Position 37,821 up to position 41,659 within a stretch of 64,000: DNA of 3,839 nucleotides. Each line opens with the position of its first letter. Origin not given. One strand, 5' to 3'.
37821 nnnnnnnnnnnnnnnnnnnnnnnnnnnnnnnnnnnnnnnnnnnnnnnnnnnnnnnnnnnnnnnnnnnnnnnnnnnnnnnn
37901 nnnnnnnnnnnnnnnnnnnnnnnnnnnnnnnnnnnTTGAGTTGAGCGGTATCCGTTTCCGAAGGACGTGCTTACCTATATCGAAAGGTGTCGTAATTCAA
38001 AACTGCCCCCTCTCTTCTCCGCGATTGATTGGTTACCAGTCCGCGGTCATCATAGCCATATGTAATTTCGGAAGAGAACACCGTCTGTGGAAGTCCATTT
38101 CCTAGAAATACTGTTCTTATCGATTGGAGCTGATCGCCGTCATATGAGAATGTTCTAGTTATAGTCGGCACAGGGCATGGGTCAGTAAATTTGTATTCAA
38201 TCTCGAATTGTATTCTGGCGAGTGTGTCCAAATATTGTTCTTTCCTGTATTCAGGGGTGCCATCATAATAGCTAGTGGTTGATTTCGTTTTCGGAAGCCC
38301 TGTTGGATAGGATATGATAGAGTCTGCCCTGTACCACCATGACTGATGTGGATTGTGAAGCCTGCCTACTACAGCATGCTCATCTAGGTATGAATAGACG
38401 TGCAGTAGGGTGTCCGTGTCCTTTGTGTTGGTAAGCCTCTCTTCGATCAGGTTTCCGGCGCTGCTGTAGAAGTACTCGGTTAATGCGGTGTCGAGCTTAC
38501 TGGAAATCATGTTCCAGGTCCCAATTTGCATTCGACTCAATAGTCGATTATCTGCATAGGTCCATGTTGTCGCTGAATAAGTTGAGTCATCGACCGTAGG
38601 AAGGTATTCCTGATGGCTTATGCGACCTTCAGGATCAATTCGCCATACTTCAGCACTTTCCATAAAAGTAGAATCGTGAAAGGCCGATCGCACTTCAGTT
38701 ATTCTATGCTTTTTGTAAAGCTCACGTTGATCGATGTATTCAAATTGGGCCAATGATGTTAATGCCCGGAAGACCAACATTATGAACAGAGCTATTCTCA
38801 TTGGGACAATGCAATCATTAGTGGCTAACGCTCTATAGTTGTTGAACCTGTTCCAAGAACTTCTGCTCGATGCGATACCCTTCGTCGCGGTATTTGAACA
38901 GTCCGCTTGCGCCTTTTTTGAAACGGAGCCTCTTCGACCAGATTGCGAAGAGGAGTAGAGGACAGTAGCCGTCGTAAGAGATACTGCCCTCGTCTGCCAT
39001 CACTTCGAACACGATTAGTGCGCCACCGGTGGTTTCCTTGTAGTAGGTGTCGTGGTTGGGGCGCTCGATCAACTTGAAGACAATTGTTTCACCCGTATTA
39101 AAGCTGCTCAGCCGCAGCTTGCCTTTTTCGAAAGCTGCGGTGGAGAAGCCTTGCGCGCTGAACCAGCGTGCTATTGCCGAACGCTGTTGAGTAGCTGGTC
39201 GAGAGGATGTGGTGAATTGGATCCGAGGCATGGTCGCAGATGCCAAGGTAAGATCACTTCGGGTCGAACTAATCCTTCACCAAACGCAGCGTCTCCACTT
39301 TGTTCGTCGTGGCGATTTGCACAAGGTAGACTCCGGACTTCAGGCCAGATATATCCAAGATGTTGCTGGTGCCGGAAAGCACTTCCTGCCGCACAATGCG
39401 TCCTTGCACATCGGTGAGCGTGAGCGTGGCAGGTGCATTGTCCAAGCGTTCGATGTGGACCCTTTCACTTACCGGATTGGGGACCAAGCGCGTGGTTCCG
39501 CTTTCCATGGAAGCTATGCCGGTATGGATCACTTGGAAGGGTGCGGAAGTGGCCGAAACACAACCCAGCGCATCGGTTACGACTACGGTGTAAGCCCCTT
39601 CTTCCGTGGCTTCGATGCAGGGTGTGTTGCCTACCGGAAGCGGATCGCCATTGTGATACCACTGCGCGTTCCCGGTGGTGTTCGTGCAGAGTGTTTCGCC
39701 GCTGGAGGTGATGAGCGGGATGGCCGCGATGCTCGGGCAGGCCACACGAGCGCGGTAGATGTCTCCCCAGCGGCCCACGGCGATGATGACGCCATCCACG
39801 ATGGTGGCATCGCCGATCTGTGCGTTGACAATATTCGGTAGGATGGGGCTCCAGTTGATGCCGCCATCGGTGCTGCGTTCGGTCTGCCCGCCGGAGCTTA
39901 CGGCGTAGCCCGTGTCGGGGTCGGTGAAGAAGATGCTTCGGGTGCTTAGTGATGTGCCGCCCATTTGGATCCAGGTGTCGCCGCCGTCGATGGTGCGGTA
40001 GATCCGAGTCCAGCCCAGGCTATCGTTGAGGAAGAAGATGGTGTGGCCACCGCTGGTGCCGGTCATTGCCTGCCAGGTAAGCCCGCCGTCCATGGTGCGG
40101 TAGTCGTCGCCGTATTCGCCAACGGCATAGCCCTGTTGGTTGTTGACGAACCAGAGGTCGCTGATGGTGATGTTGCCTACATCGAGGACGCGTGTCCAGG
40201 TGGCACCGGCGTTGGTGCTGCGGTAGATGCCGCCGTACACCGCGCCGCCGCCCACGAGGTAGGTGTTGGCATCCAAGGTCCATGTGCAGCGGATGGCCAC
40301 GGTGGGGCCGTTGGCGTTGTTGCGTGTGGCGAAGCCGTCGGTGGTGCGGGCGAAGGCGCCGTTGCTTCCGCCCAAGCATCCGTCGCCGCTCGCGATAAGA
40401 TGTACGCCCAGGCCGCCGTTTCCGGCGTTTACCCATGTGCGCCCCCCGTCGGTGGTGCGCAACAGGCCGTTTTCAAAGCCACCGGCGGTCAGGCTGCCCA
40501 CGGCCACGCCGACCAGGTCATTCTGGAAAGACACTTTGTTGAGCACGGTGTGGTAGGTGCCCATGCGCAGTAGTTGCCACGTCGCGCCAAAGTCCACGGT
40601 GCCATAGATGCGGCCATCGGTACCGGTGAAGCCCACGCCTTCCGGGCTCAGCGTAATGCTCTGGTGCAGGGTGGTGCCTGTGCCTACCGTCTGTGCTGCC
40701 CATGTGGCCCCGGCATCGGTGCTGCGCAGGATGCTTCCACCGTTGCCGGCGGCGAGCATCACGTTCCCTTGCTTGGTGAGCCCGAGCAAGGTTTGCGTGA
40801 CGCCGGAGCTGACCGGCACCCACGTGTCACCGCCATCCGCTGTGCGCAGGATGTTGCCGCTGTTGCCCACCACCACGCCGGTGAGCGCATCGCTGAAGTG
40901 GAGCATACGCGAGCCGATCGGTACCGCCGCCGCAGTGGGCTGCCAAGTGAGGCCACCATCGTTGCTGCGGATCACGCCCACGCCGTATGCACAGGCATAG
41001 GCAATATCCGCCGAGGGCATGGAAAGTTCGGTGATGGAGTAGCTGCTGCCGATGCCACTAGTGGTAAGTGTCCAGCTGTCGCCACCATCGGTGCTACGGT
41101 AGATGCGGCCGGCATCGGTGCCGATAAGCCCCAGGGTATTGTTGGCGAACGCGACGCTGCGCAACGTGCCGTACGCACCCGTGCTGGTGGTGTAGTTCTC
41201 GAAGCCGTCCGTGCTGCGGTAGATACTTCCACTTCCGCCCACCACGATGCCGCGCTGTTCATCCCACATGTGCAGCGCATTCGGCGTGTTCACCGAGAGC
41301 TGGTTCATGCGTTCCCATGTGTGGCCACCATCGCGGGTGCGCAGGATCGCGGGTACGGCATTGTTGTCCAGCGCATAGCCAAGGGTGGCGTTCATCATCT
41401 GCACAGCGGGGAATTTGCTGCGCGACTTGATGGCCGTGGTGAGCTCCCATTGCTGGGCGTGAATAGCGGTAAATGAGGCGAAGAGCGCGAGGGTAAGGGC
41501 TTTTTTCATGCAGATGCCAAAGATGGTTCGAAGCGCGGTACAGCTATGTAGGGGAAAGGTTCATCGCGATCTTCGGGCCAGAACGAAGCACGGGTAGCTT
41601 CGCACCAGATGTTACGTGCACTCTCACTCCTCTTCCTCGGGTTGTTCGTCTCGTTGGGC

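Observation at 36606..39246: Lower-GC islet of small secreted proteins between mfd and a BNR T9SS gene, including a YD-repeat-like protein and a gene translationally coupled to mfd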

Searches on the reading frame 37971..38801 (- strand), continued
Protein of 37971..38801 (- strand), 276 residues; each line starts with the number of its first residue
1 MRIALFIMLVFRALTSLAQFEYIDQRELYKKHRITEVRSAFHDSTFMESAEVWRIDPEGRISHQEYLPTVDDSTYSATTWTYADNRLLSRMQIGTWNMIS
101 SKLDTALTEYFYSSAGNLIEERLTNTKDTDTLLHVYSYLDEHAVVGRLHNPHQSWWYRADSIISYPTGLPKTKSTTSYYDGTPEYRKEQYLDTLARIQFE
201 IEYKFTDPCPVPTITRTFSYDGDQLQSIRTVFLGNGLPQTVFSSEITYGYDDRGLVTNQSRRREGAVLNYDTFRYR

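Call 92: find_encoding_contigs(protein=P0008, flank=6000, max_places=2)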
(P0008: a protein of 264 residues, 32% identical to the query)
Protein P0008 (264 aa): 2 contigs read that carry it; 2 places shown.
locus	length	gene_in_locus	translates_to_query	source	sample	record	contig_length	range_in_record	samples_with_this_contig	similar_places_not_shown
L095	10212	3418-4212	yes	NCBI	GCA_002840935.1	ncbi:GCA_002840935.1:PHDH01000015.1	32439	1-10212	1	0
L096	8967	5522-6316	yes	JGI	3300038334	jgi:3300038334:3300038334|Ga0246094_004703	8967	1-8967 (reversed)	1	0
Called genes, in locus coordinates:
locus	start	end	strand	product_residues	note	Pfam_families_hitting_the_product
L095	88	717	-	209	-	PF00753:Lactamase_B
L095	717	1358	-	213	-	PF01135:PCMT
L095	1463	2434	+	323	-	PF01408:GFO_IDH_MocA, PF22725:GFO_IDH_MocA_C3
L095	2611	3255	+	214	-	-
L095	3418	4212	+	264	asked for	-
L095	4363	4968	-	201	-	-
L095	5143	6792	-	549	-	PF00916:Sulfate_transp, PF01740:STAS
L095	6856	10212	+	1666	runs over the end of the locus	PF01364:Peptidase_C25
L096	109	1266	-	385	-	PF18962:Por_Secre_tail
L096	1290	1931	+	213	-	-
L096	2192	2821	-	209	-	PF00753:Lactamase_B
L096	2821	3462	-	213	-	PF01135:PCMT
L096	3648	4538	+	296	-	PF01408:GFO_IDH_MocA, PF22725:GFO_IDH_MocA_C3, PF02894:GFO_IDH_MocA_C (faint)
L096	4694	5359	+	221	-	-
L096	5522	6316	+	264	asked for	-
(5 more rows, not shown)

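Call 94: search_protein_families(library=pfam, proteins=[L093:4803-5417:+, L095:2611-3255:+, L095:4363-4968:-, L092:1668-2621:+], max_evalue=0.1)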
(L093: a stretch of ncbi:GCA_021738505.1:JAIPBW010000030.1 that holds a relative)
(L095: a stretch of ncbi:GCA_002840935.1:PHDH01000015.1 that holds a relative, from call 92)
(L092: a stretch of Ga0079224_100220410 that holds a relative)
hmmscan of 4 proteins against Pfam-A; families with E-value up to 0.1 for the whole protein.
L093:4803-5417:+ (204 aa): 1 family
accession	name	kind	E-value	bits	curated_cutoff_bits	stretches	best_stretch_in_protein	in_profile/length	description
PF13505.12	OMP_b-brl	-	3.1e-05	24.7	28.7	1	58-195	24-133/175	Outer membrane protein beta-barrel domain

L095:2611-3255:+ (214 aa): 0 families

L095:4363-4968:- (201 aa): 0 families

L092:1668-2621:+ (317 aa): 2 families
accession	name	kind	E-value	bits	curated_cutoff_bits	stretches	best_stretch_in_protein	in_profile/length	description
PF08774.17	VRR_NUC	-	0.025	15.1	23.8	1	53-87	58-96/116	VRR-NUC domain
PF25462.1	Beta-barrel_INTS6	-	0.084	13.1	27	0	61-115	87-138/147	INTS6 beta-barrel domain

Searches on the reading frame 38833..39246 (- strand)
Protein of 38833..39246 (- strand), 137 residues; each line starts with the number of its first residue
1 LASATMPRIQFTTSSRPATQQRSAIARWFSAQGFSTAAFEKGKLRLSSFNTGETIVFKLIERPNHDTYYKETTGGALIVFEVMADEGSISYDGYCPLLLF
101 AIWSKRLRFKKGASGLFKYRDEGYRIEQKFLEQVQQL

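Call 3: search_protein_families(library=pfam, proteins=[window:38833-39246:-], max_evalue=1)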
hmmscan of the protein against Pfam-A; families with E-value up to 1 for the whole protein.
window:38833-39246:- (137 aa): 1 family
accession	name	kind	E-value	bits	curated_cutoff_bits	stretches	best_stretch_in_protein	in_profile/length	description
PF00884.28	Sulfatase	-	0.087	12.5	25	1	14-54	70-112/301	Sulfatase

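Call 4: search_protein_families(library=ncbifam, proteins=[window:38833-39246:-], max_evalue=1)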
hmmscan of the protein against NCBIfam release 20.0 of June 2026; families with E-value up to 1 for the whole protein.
window:38833-39246:- (137 aa): 0 families

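Call 85: search_protein_families(library=padloc, proteins=[window:38833-39231:-], max_evalue=0.1)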
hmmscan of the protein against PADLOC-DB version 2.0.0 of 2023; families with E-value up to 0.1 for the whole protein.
window:38833-39231:- (132 aa): 0 families

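Call 86: search_protein_families(library=phrogs, proteins=[window:38833-39231:-], max_evalue=0.1)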
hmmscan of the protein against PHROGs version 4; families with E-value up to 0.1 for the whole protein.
window:38833-39231:- (132 aa): 0 families

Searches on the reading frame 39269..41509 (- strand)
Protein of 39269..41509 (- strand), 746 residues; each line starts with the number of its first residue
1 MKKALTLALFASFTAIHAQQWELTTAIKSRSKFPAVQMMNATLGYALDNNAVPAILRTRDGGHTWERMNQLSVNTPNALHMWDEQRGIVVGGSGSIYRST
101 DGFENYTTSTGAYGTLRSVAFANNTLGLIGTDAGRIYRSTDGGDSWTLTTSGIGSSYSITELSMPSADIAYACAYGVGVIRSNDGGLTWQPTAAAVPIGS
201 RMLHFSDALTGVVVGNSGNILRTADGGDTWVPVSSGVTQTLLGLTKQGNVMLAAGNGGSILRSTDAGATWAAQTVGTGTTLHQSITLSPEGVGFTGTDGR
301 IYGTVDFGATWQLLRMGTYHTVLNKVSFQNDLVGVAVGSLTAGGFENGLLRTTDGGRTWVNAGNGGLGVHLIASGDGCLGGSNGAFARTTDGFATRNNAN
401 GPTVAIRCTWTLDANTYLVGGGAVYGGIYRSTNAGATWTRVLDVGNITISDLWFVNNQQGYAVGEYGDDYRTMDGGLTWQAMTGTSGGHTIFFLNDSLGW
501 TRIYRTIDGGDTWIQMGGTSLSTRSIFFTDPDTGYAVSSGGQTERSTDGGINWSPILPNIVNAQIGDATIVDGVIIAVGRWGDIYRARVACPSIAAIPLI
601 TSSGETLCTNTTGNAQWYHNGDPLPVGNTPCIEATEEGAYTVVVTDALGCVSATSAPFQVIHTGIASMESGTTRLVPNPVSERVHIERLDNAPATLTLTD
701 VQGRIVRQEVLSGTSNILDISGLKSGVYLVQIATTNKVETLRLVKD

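Call 3: search_protein_families(library=pfam, proteins=[window:39269-41509:-], max_evalue=1)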
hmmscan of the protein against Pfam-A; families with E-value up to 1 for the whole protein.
window:39269-41509:- (746 aa): 7 families
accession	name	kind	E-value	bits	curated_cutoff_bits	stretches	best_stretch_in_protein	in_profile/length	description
PF15902.12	Sortilin-Vps10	-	7.8e-20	71.5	33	4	259-360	2-110/446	Sortilin, neurotensin receptor 3,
PF02012.26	BNR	-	1.5e-18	64.1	27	1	545-555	2-12/12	BNR/Asp-box repeat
PF14870.12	PSII_BNR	-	4e-17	62.8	27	4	203-320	23-146/303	Photosynthesis system II assembly factor YCF48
PF18962.6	Por_Secre_tail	-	1.9e-10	41.3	27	1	677-740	3-70/75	Secretion system C-terminal sorting domain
PF19755.4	DUF6242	-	6.4e-08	33.2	29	0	114-189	144-217/217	Domain of unknown function (DUF6242)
PF06832.18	BiPBP_C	-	0.087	13.2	26.8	1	613-651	44-85/90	Penicillin-Binding Protein C-terminus Family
PF13088.12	BNR_2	-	0.64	9.8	31.4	0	54-78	187-211/277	BNR repeat-like domain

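Call 4: search_protein_families(library=ncbifam, proteins=[window:39269-41509:-], max_evalue=1)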
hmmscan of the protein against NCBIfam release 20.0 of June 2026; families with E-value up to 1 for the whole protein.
window:39269-41509:- (746 aa): 5 families
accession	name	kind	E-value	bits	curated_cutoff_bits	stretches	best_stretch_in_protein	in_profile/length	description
NF045728.1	glycosyl_F510_1955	equivalog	3e-31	108.6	175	4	177-315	72-214/246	F510_1955 family glycosylhydrolase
NF010237.0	PRK13684.1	equivalog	8.5e-22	77.6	326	5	80-193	52-168/334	photosynthesis system II assembly factor Ycf48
TIGR04183.1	Por_Secre_tail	domain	2.4e-13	49.9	23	1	677-745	3-71/72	T9SS type A sorting domain-containing protein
NF038113.1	T9SSA_dep_M36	equivalog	8.2e-07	27.5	885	1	671-744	791-867/869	T9SS-dependent M36 family metallopeptidase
NF050177.1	TapA_OM_Porphy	equivalog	1.2e-06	27.5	500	1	668-738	466-536/544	TapA/TapC family T9SS-dependent outer membrane protein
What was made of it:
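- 39269..41509 (-): BNR/Sortilin-repeat protein with a T9SS C-terminal sorting domain. It forms the backbone neighbour of the region. Pfam and NCBIfam hits (calls 3, 4).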
